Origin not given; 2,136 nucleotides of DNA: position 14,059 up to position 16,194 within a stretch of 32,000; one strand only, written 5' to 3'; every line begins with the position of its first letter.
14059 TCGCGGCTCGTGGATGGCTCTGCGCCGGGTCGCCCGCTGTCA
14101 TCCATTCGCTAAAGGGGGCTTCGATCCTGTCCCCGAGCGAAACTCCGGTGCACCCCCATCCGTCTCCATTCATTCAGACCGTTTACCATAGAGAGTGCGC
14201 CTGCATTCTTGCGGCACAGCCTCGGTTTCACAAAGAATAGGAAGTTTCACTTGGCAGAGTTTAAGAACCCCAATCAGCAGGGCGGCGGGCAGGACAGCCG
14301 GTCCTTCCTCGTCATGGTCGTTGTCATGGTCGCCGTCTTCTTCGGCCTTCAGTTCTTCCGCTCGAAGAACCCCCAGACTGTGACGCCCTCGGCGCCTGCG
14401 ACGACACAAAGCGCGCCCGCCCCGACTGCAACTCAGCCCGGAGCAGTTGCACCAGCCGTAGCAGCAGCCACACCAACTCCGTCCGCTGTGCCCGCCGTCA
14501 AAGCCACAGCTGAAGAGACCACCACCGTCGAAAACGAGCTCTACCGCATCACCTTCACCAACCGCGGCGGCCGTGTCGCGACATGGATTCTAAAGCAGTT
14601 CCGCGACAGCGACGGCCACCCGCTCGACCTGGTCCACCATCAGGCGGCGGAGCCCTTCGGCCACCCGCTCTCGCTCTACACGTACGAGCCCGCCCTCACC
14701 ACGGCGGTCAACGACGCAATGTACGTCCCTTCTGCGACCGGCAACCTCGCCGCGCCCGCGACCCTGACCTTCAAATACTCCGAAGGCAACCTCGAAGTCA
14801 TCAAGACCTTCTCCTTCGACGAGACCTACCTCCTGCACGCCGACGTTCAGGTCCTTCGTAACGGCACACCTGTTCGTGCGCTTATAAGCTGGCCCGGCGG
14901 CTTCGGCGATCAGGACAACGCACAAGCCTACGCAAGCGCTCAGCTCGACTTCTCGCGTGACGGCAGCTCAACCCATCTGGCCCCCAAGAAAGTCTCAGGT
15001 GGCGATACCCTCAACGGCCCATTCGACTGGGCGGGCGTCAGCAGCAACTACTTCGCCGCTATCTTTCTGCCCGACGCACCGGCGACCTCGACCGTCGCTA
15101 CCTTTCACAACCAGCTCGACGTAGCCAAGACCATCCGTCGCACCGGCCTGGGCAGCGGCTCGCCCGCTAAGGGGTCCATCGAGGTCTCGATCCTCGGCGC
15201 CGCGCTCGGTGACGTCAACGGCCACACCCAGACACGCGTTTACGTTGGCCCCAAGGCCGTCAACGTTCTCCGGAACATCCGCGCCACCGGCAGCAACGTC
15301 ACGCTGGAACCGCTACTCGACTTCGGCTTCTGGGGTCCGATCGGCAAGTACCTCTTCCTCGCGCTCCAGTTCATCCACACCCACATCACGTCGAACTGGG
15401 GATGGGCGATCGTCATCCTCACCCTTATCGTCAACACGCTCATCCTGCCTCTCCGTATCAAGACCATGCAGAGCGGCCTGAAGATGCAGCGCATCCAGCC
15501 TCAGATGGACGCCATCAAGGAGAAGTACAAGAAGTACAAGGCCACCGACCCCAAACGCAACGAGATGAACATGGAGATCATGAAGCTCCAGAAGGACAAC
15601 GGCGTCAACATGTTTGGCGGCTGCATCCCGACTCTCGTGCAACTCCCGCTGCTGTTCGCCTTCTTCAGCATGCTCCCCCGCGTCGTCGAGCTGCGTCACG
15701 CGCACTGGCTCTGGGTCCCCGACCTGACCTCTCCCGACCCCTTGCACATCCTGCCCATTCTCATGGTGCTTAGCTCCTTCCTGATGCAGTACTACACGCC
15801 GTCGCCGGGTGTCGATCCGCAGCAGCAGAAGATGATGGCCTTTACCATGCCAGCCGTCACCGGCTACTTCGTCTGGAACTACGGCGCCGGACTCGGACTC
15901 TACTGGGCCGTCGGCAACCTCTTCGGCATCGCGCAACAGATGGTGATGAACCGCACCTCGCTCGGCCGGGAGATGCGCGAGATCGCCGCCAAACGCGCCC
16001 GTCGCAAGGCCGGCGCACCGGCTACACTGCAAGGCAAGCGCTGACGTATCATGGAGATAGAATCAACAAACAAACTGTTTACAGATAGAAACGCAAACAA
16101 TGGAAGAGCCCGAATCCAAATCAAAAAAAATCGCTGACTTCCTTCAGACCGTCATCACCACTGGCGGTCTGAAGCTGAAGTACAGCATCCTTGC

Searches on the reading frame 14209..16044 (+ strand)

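Call 14: search_protein_families(library=pfam, proteins=[window:14209-16044:+])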
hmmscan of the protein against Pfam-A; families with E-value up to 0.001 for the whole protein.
window:14209-16044:+ (611 aa): 2 families
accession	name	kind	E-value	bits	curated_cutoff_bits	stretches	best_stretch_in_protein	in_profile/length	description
PF02096.25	60KD_IMP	-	3.4e-53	180.4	35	1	397-582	1-163/163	60Kd inner membrane protein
PF14849.12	YidC_periplas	-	1.4e-16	61.7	24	1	105-384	2-282/283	YidC periplasmic domain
